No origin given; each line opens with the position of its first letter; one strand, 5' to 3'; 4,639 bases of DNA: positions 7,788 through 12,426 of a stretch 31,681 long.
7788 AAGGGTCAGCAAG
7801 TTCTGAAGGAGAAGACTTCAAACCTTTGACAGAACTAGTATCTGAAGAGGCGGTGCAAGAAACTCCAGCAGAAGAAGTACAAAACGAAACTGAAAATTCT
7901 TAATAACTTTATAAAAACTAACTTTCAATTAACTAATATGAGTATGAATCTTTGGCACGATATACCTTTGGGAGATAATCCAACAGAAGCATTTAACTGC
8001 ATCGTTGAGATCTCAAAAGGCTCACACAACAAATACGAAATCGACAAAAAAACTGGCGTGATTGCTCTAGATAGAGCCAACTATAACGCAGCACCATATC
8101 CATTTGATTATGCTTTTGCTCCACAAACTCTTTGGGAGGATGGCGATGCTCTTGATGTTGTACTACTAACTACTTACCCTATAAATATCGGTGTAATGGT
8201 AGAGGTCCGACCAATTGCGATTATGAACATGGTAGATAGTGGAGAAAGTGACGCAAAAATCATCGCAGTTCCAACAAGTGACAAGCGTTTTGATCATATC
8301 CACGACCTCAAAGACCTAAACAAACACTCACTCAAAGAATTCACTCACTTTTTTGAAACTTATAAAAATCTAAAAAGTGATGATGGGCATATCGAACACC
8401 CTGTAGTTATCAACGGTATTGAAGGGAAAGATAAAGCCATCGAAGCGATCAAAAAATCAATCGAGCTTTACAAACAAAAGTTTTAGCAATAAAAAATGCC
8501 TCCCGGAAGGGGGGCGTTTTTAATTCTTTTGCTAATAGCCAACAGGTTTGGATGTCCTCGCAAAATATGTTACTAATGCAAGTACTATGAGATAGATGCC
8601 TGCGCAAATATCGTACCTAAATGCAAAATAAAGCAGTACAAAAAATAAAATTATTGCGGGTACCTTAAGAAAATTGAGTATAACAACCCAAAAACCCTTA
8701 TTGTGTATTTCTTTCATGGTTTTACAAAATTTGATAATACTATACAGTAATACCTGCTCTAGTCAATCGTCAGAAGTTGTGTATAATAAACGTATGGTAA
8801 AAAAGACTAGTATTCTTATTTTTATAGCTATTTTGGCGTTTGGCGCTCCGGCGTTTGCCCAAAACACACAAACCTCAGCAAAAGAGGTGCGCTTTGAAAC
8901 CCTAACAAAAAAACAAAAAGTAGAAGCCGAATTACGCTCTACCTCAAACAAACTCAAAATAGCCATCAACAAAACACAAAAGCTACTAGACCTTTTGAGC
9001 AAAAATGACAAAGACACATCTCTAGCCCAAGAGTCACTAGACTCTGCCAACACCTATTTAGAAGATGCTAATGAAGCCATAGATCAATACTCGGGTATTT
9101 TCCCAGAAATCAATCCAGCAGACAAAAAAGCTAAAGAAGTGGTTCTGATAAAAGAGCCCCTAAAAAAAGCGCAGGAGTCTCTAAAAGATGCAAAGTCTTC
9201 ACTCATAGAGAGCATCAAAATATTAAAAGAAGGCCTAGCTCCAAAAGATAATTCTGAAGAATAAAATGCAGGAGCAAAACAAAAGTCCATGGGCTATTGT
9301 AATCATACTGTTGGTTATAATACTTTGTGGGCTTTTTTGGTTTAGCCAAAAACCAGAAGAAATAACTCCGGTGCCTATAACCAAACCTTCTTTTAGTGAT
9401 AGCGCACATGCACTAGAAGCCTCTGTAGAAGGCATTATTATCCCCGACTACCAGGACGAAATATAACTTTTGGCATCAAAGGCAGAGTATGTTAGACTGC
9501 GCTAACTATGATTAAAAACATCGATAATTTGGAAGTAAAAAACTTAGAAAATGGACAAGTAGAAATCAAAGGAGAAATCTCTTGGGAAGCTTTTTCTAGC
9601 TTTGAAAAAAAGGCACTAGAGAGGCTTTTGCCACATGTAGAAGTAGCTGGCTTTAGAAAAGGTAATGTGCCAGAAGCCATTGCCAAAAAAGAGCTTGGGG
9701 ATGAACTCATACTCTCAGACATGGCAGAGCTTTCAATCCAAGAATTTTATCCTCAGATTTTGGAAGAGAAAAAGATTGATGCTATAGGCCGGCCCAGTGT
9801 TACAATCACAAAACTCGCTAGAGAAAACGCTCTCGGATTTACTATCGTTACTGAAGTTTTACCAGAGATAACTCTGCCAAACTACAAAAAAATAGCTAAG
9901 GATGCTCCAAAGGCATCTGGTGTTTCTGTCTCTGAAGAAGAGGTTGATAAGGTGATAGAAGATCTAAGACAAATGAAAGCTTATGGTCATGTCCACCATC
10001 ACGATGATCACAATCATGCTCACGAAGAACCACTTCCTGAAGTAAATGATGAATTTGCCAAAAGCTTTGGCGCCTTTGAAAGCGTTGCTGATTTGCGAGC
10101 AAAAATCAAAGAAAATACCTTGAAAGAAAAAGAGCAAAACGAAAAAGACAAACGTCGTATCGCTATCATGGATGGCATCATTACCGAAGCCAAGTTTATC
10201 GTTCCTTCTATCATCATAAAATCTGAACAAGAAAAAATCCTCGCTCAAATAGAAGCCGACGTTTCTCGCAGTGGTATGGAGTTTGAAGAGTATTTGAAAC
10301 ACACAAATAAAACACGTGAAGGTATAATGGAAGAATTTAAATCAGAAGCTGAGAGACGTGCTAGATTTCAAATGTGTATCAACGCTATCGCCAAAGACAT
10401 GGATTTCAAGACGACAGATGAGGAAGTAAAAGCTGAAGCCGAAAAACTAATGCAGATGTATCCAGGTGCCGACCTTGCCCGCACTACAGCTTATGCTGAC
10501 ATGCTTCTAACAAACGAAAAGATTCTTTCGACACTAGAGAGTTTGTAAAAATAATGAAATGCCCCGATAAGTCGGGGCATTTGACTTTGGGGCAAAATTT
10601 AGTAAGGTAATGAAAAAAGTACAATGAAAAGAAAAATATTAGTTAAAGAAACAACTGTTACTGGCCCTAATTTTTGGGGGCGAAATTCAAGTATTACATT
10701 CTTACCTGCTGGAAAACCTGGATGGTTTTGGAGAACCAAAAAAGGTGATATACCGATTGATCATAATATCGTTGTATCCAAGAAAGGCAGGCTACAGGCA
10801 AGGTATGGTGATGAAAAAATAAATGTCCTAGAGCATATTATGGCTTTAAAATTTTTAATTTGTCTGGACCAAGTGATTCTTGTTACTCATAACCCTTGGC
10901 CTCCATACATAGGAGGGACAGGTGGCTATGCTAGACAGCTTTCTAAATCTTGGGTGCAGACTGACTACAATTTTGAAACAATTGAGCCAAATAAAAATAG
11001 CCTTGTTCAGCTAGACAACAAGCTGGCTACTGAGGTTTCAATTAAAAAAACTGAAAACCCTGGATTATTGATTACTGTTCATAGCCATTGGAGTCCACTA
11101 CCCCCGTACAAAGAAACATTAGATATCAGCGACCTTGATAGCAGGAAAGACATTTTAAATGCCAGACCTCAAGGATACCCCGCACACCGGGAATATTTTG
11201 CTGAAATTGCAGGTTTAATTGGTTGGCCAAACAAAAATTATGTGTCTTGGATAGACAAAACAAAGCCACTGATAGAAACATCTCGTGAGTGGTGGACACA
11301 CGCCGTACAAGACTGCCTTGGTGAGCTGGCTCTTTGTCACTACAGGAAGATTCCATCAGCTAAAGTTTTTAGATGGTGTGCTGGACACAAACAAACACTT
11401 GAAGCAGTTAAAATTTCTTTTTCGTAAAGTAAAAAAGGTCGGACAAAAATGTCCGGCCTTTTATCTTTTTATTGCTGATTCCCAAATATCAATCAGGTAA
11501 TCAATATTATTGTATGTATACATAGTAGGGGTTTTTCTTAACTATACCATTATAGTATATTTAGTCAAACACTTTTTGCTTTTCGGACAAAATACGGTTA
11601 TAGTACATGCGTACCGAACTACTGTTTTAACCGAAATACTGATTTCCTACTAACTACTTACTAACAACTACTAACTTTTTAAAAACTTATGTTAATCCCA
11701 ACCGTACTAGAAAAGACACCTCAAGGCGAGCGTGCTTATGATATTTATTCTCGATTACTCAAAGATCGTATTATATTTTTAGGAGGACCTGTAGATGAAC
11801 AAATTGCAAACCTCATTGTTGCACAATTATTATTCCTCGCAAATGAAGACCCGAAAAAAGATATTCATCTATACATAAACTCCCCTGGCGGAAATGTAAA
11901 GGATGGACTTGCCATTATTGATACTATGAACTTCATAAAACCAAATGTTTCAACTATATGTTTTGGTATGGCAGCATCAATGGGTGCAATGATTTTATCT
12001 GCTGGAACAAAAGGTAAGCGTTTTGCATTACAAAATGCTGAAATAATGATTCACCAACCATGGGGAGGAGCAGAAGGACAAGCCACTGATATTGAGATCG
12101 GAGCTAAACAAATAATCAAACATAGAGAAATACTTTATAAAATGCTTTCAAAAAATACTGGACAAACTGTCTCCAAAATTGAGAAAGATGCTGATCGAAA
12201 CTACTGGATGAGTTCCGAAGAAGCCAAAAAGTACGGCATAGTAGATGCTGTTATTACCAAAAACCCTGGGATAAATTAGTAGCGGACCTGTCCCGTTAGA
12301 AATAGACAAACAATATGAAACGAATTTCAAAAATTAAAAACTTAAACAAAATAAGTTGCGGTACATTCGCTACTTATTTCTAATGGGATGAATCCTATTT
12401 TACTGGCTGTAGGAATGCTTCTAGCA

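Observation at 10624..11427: Orphan LpxC-like deacetylase inserted between tig and clpP in a probably LPS-less organism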

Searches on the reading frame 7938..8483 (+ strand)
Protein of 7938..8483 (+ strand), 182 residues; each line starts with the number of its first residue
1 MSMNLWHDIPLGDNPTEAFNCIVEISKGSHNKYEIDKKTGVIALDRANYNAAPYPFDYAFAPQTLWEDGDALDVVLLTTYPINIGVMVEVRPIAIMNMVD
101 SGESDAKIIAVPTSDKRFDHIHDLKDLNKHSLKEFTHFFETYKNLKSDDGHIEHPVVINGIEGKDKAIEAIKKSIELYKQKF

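Call 96: search_protein_families(library=pfam, proteins=[window:7938-8483:+], max_evalue=0.001)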
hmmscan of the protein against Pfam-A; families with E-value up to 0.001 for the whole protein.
window:7938-8483:+ (182 aa): 1 family
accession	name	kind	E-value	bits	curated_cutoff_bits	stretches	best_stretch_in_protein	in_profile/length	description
PF00719.24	Pyrophosphatase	-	2.7e-49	167.4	23.5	1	21-179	1-153/153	Inorganic pyrophosphatase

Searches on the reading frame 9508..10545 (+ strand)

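Call 4: search_protein_families(library=pfam, proteins=[window:9508-10545:+], max_evalue=1)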
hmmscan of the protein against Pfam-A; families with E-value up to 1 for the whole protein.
window:9508-10545:+ (346 aa): 4 families
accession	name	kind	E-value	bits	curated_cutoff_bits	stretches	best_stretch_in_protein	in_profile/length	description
PF05697.18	Trigger_N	-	1.1e-28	100.7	22.2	1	8-153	3-144/144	Bacterial trigger factor protein (TF)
PF05698.19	Trigger_C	-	1.6e-27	97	22.7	1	192-320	1-129/162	Bacterial trigger factor protein (TF) C-terminus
PF10432.14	bact-PGI_C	-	0.065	13.6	24.5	1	170-248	43-116/151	Bacterial phospho-glucose isomerase C-terminal SIS domain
PF14385.11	DUF4416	-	0.077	13.4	27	1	189-234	61-109/162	Domain of unknown function (DUF4416)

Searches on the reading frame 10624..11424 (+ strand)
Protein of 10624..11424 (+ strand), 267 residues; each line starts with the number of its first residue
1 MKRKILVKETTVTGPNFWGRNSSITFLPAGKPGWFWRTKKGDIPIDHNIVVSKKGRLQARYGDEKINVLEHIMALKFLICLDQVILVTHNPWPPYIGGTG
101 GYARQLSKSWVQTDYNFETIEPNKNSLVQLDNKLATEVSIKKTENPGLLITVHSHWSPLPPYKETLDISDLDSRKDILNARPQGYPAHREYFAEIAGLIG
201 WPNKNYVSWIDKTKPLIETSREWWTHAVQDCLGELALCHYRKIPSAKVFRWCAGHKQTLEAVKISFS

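Call 4: search_protein_families(library=pfam, proteins=[window:10624-11424:+], max_evalue=1)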
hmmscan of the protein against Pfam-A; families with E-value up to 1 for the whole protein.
window:10624-11424:+ (267 aa): 1 family
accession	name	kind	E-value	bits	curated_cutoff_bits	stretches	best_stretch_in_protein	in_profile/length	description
PF03331.19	LpxC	-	7.9e-08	32.6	27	1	18-262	17-263/268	UDP-3-O-acyl N-acetylglycosamine deacetylase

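Call 5: search_protein_families(library=ncbifam, proteins=[window:10624-11424:+], max_evalue=10)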
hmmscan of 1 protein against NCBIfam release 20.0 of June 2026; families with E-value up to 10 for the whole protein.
window:10624-11424:+ (267 aa): 1 family
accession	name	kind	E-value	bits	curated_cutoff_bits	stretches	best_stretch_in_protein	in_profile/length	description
NF009667.0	PRK13188.1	equivalog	0.0058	15.4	465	1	2-107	4-116/464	bifunctional UDP-3-O-[3-hydroxymyristoyl] N-acetylglucosamine deacetylase/3-hydroxyacyl-ACP dehydratase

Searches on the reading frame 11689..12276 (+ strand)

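Call 4: search_protein_families(library=pfam, proteins=[window:11689-12276:+], max_evalue=1)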
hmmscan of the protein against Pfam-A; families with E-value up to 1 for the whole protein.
window:11689-12276:+ (196 aa): 1 family
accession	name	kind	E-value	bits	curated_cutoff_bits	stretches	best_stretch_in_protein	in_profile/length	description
PF00574.28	CLP_protease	-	2.4e-83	278.9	20.2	1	12-191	2-181/182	Clp protease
